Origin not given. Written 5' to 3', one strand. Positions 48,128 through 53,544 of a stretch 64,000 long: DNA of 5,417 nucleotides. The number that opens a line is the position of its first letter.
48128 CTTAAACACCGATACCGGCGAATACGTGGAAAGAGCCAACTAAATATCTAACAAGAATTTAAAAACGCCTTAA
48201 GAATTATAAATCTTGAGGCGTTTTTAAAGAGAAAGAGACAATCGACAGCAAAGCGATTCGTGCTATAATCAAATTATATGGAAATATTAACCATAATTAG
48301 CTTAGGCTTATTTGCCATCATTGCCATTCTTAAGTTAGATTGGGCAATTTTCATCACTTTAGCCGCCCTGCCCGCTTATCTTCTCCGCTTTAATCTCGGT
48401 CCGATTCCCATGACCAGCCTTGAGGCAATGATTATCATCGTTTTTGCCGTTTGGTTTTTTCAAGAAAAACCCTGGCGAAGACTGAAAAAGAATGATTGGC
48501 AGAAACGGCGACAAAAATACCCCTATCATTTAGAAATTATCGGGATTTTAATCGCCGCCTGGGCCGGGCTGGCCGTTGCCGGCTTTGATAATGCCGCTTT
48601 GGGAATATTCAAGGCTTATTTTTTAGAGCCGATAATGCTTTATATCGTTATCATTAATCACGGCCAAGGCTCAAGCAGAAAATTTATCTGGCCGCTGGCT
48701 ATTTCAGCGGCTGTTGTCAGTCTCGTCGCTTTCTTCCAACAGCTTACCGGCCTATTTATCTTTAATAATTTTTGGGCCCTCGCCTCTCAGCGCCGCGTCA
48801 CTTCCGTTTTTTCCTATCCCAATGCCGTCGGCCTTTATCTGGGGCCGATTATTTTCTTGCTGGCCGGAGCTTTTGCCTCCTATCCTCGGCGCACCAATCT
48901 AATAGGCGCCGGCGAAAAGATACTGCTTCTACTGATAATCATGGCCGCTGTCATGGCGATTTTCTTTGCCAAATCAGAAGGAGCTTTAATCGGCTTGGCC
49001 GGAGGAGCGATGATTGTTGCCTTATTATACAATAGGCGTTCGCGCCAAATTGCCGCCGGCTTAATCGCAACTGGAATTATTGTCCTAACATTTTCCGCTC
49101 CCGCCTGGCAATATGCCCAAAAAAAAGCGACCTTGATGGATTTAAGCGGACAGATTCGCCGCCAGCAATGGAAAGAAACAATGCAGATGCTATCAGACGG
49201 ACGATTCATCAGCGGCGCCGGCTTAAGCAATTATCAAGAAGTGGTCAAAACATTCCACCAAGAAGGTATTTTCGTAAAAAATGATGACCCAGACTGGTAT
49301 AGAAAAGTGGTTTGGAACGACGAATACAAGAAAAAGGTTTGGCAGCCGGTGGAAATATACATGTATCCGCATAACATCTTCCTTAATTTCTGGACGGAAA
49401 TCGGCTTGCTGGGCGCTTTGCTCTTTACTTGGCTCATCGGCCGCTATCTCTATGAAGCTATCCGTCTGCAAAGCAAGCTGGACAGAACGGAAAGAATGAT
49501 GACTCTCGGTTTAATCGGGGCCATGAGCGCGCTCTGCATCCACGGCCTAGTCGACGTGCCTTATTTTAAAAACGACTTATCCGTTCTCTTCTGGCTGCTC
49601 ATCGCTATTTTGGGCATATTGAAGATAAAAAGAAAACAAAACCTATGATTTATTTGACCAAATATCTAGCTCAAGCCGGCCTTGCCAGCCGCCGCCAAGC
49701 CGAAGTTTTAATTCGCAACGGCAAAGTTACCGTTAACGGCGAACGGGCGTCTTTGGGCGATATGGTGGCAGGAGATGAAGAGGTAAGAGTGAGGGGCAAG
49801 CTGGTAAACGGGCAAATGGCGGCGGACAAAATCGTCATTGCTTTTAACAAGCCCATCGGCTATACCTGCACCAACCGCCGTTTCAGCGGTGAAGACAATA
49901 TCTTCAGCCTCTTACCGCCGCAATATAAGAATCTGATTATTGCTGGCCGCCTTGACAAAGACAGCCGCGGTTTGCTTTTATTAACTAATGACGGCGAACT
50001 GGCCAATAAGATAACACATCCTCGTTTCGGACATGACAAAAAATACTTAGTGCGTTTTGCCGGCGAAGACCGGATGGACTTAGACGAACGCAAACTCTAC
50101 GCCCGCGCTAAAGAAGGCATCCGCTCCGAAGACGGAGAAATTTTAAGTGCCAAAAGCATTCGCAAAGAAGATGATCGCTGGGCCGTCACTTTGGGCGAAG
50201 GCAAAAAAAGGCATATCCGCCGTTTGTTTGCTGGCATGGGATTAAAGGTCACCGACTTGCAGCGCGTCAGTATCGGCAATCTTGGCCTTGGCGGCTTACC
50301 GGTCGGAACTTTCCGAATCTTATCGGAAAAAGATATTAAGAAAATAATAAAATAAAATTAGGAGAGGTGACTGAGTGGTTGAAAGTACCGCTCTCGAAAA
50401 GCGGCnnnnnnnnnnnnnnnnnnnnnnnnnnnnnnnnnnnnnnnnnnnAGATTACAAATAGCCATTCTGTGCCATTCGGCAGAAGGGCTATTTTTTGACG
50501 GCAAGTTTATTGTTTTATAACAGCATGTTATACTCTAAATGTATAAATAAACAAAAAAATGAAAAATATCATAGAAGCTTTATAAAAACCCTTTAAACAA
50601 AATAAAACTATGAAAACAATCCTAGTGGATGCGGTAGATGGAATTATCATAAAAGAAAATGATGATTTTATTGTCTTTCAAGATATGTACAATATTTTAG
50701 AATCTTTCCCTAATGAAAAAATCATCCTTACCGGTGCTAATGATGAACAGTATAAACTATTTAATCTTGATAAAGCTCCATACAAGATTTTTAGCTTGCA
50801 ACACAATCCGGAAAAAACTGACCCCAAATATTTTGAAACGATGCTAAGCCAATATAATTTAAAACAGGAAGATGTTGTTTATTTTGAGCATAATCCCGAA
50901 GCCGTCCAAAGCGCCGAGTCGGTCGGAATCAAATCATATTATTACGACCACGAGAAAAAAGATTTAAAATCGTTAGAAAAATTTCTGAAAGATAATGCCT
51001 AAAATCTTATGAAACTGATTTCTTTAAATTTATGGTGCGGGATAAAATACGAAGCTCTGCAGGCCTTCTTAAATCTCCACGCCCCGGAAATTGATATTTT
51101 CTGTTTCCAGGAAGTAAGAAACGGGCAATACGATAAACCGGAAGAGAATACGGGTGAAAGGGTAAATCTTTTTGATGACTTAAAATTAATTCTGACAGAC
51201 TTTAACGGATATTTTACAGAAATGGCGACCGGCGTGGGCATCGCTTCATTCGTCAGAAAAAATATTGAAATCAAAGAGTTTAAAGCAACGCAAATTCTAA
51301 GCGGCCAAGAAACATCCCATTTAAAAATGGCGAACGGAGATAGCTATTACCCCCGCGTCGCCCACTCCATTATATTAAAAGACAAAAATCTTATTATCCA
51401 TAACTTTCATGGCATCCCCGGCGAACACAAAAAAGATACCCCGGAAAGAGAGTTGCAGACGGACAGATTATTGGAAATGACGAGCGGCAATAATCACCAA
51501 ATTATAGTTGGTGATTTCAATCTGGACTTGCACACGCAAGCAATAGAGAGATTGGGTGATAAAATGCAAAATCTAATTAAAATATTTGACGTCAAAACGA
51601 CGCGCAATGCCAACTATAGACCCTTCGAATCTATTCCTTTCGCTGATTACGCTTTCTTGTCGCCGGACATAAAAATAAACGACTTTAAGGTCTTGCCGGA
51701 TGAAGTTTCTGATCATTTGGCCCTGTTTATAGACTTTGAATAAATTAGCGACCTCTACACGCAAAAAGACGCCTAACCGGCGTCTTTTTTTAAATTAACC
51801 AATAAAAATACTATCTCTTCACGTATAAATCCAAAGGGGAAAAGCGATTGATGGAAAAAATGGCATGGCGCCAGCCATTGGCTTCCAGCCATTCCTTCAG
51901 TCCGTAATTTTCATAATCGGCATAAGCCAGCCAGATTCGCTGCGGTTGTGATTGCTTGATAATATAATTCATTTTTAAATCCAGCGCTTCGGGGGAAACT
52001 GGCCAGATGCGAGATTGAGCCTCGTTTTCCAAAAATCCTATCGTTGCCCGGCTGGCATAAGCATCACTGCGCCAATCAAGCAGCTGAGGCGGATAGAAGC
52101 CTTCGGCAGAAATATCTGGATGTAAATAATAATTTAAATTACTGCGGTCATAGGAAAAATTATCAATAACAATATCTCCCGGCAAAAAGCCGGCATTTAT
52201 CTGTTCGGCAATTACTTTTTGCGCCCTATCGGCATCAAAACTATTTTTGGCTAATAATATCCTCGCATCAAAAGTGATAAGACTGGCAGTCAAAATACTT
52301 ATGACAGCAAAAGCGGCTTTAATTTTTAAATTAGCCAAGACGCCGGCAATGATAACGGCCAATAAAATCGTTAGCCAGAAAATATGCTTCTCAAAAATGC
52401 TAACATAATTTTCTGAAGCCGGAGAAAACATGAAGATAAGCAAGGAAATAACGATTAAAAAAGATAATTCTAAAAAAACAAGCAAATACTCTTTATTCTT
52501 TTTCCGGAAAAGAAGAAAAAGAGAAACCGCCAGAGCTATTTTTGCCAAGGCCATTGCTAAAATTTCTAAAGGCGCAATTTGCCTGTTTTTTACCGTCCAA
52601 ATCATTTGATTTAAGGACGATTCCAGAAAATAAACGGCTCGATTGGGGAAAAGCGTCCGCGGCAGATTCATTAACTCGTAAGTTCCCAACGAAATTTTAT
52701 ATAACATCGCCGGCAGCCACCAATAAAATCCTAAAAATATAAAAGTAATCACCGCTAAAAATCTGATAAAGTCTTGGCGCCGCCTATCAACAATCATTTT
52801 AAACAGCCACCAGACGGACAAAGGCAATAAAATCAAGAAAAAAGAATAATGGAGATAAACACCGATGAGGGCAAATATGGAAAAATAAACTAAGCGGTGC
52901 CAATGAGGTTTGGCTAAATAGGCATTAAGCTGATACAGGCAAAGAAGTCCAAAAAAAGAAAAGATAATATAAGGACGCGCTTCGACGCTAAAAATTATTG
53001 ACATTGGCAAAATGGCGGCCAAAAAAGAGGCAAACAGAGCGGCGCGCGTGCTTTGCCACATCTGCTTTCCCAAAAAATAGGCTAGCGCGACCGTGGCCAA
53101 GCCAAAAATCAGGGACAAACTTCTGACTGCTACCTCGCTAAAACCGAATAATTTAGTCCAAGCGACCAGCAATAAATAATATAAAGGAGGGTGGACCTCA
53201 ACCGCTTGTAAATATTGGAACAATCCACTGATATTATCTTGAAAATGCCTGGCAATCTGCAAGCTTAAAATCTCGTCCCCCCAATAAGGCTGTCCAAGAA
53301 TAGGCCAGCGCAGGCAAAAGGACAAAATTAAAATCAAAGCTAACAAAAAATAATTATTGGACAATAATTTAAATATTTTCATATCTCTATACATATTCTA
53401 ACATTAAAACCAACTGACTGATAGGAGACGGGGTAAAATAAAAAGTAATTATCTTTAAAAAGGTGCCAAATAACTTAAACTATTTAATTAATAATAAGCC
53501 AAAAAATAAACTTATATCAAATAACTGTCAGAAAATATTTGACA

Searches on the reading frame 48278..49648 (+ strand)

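Call 14: search_protein_families(library=pfam, proteins=[window:48278-49648:+], max_evalue=0.00001)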
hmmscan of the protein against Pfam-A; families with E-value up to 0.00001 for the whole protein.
window:48278-49648:+ (456 aa): 1 family
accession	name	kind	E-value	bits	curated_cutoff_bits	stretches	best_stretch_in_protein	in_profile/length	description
PF04932.20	Wzy_C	-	1.1e-14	54.9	31.7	1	221-383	3-148/149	O-Antigen ligase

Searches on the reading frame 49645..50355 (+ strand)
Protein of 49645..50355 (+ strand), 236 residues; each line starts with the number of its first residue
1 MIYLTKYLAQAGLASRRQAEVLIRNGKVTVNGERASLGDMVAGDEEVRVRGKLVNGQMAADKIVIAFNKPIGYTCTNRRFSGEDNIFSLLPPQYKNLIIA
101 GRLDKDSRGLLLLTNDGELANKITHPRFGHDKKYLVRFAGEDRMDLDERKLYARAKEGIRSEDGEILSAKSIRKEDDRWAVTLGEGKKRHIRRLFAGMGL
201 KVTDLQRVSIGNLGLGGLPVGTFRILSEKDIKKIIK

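Call 59: search_protein_families(library=pfam, proteins=[window:49645-50355:+], max_evalue=0.1)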
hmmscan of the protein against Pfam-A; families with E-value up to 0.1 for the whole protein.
window:49645-50355:+ (236 aa): 3 families
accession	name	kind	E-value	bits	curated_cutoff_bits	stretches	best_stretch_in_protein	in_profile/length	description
PF00849.27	PseudoU_synth_2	-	2.3e-16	60.8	26.8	1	64-196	2-151/152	RNA pseudouridylate synthase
PF01479.30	S4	-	1.2e-11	44.6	22.8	1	6-47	5-48/48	S4 domain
PF22421.1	SYY_C-terminal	-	0.00062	20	27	1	4-42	21-60/83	Tyrosine--tRNA ligase SYY-like C-terminal domain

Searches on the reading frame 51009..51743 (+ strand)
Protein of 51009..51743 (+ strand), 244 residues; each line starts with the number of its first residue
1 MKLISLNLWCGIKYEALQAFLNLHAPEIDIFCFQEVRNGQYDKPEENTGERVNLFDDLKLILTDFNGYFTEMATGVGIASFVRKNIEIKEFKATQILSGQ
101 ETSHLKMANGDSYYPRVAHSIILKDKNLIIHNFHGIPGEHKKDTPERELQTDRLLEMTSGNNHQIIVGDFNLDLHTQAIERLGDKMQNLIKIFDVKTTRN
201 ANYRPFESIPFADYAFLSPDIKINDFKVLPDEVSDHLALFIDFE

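Call 59: search_protein_families(library=pfam, proteins=[window:51009-51743:+], max_evalue=0.1)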
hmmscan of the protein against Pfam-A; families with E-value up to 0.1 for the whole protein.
window:51009-51743:+ (244 aa): 2 families
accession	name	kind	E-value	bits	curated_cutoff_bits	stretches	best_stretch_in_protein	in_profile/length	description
PF03372.29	Exo_endo_phos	-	2.6e-11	44.2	24.5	1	5-236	2-225/225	Endonuclease/Exonuclease/phosphatase family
PF14529.12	Exo_endo_phos_2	-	0.034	14.5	27.4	1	150-238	17-115/117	Endonuclease-reverse transcriptase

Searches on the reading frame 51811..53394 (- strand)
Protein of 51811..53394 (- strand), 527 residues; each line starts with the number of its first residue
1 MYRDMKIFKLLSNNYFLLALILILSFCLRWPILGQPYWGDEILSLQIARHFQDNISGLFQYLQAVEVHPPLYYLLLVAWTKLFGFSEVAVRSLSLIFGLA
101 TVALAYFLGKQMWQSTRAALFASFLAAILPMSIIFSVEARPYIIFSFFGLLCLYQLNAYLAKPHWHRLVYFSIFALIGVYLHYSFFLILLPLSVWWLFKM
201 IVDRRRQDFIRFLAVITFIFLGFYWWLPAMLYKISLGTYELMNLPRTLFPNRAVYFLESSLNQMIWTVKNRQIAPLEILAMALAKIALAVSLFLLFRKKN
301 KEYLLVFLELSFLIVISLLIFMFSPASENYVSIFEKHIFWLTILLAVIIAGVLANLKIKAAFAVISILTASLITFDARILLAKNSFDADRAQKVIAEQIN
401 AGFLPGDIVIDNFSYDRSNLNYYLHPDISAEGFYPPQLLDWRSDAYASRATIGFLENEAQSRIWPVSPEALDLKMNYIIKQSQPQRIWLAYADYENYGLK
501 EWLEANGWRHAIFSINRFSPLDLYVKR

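Call 14: search_protein_families(library=pfam, proteins=[window:51811-53394:-], max_evalue=0.00001)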
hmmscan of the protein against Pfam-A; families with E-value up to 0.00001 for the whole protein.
window:51811-53394:- (527 aa): 1 family
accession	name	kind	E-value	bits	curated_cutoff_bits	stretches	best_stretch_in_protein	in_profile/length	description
PF13231.12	PMT_2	-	8e-11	42.8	26.1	1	68-226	2-160/160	Dolichyl-phosphate-mannose-protein mannosyltransferase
